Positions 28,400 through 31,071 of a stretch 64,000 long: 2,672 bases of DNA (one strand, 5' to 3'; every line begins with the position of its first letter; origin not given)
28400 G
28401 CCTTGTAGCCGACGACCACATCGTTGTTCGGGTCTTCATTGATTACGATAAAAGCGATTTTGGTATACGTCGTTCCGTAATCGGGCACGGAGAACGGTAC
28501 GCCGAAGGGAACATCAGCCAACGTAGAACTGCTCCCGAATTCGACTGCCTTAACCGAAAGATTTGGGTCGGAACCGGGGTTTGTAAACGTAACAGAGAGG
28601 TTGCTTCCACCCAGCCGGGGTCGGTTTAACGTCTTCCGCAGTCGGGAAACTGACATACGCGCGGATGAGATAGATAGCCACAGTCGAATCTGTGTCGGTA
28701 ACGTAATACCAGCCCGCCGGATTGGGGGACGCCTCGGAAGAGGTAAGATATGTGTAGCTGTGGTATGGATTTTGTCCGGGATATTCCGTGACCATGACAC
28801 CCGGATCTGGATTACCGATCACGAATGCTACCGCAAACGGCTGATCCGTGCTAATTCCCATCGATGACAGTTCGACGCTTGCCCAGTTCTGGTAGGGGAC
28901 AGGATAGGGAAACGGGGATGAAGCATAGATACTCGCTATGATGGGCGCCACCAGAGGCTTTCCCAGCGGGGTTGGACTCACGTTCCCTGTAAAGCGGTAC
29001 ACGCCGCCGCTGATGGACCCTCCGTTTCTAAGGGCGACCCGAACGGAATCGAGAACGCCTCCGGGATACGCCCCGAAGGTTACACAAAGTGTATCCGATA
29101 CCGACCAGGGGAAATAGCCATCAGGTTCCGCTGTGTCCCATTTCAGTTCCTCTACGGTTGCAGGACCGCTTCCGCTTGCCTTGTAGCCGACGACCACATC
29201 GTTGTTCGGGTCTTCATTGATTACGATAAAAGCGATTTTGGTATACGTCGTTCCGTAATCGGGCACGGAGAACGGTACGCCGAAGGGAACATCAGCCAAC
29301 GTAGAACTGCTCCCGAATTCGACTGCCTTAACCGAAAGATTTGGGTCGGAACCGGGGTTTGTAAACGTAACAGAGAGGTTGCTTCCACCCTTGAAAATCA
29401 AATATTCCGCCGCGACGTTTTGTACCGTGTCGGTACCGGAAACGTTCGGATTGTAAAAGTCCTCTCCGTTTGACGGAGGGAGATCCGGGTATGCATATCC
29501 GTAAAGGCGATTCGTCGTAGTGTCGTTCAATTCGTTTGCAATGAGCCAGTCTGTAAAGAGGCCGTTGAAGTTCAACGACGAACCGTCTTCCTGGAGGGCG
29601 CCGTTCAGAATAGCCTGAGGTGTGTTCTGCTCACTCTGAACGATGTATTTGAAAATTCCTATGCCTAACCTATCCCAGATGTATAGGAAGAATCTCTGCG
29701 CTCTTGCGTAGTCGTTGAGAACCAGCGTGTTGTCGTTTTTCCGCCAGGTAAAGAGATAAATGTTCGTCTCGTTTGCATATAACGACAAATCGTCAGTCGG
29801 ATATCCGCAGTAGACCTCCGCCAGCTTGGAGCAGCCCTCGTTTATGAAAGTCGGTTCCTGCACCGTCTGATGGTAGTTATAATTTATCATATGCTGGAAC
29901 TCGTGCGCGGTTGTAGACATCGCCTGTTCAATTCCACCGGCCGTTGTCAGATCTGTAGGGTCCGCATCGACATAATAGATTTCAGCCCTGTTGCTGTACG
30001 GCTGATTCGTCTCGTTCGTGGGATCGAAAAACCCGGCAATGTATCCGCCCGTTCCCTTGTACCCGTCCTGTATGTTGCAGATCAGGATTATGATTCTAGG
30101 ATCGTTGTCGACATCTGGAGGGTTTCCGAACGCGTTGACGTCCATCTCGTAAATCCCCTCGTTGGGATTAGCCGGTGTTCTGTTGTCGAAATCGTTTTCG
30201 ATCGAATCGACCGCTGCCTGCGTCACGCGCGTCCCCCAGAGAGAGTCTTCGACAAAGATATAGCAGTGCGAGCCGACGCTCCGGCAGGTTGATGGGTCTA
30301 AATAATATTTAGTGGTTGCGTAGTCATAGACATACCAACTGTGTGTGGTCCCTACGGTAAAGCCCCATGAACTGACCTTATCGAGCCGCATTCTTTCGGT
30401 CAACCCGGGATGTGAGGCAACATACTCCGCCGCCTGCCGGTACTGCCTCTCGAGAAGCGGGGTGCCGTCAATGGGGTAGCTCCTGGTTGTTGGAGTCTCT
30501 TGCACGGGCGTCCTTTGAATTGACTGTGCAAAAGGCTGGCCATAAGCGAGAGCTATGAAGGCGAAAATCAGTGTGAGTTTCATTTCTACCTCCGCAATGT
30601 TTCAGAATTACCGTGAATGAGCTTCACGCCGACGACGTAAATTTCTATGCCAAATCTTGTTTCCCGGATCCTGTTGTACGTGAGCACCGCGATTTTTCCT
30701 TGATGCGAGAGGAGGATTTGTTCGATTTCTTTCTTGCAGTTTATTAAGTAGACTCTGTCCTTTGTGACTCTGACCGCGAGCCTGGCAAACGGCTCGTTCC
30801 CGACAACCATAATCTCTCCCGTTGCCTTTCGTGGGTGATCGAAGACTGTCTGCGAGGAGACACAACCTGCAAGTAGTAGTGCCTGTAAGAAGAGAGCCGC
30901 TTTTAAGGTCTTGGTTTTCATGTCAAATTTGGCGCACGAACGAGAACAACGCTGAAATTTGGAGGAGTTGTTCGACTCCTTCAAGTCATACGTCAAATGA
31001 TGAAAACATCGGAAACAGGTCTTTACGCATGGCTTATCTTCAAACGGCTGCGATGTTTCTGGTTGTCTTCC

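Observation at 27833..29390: Base-perfect 778-bp tandem duplication (3n+1) splits a T9SS metalloprotease gene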

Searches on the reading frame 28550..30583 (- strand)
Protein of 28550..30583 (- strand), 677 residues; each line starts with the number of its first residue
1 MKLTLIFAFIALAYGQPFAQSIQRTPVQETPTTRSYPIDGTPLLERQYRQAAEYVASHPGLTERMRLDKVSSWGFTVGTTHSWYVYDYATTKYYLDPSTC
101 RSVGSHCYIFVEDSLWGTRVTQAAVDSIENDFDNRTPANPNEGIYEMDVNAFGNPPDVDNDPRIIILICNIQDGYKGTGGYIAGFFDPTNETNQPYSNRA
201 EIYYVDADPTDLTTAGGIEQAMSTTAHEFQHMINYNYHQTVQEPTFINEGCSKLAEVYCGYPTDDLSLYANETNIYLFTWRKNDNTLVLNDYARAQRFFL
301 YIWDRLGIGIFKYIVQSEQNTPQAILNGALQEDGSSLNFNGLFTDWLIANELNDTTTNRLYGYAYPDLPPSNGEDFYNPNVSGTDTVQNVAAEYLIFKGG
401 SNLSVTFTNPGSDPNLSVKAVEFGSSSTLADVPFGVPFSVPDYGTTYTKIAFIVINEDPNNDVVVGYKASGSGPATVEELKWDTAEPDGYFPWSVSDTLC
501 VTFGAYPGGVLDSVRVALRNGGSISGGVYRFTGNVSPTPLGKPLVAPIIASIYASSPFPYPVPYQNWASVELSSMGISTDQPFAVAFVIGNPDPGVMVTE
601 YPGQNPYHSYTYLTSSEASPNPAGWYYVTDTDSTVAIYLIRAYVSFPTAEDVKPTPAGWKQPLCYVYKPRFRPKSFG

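Call 9: find_encoding_contigs(protein=window:28550-30583:-, flank=10000, max_places=10)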
Protein window:28550-30583:- (677 aa): no gene with exactly this product is on record in the collection.

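Call 47: search_protein_families(library=pfam, proteins=[window:28550-30583:-], max_evalue=0.1)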
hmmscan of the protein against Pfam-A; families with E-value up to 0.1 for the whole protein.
window:28550-30583:- (677 aa): 1 family
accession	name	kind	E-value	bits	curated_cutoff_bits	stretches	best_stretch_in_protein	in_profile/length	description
PF10460.15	Peptidase_M30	-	3.4e-05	23.1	25.8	1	159-240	77-159/369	Peptidase M30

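Call 62: search_solved_structures(query=window:28550-30583:-, max_evalue=0.01, show_alignments=1)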
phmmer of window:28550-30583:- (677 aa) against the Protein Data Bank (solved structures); distinct sequences matched with E-value up to 0.01: 2.
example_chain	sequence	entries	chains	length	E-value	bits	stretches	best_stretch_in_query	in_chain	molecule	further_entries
7bb8_A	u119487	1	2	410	5.6e-20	74.9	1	143-349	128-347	Neutral metalloprotease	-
7bb9_A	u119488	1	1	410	4e-19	72.1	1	143-349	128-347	Lugdulysin E242Q Y315F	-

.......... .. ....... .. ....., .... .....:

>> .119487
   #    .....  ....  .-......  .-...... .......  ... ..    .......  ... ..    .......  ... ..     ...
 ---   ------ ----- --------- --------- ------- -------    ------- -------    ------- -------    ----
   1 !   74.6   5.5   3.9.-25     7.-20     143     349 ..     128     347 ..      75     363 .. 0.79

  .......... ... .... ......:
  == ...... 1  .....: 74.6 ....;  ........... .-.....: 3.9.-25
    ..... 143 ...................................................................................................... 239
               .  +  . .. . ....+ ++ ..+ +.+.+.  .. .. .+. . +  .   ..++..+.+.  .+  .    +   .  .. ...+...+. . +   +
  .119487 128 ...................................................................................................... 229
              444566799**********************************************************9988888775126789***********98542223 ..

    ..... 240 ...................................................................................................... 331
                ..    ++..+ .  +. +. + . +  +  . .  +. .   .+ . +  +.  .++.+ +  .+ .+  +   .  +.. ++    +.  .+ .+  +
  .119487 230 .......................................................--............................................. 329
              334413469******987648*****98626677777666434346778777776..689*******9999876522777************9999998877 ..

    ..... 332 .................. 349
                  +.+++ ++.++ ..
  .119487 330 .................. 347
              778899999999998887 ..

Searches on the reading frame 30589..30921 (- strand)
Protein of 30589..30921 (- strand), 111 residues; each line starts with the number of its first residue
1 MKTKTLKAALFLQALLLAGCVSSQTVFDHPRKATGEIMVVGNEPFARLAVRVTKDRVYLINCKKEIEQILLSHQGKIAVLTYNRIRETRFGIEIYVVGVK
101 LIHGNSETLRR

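Call 47: search_protein_families(library=pfam, proteins=[window:30589-30921:-], max_evalue=0.1)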
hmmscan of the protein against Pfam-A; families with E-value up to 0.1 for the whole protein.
seq(111 aa): 0 families
